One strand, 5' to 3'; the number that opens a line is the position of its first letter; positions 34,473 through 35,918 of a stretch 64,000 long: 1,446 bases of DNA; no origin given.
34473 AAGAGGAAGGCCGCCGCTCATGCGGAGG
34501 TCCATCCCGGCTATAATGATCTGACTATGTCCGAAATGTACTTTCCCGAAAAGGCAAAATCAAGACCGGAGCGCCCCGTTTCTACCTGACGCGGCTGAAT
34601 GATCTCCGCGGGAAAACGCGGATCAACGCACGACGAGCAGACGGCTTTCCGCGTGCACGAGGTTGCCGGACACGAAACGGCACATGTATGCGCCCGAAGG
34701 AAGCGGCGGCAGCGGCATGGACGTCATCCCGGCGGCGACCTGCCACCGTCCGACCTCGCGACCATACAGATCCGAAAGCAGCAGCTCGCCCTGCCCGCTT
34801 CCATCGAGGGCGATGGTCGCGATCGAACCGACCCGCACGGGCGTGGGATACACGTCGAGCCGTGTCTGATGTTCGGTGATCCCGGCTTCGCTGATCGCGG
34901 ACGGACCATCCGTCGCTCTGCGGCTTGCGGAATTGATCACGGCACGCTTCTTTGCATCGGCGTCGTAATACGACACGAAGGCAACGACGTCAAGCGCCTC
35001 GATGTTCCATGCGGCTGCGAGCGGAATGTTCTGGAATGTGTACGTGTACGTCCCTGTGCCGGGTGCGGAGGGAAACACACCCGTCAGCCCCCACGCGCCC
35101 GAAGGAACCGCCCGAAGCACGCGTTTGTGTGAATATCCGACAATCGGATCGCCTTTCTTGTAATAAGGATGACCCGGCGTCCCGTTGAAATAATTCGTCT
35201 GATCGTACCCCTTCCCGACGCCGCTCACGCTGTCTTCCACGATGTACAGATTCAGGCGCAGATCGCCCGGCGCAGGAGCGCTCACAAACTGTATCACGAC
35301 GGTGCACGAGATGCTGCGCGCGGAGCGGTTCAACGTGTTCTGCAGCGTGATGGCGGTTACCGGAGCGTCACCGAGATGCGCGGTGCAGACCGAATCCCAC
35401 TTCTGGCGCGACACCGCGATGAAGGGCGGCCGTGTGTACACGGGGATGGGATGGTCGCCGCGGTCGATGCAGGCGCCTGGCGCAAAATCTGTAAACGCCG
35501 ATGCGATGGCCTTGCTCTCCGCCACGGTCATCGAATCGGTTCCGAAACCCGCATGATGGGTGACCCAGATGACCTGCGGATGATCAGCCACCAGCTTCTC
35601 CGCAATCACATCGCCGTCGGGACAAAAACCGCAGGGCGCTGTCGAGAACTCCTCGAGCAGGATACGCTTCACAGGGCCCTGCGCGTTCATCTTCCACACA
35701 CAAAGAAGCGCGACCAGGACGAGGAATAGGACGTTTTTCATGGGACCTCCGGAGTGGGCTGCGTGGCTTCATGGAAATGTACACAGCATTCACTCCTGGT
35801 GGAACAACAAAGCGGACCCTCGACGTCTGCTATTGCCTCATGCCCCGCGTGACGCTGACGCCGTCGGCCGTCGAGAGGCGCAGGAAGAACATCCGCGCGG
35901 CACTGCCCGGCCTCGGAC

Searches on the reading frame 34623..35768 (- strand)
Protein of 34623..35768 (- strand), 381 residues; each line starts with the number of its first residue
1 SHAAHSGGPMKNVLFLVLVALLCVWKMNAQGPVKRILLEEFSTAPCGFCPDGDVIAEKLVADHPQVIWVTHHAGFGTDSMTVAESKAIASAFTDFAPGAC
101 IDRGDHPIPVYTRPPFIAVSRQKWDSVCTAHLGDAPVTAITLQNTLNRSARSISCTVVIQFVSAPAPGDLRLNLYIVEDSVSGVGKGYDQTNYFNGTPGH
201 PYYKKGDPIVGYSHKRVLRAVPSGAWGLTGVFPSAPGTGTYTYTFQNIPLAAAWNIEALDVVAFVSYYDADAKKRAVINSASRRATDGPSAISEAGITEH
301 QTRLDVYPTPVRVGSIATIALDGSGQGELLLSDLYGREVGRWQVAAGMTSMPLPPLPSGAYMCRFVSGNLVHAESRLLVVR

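Call 41: search_protein_families(library=pfam, proteins=[window:34623-35768:-], max_evalue=0.00001)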
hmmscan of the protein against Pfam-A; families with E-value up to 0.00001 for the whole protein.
window:34623-35768:- (381 aa): 1 family
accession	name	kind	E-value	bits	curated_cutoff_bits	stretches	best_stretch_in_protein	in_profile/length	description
PF11551.14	Omp28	-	8.5e-12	45.7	34.9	1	119-282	27-164/171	Outer membrane protein Omp28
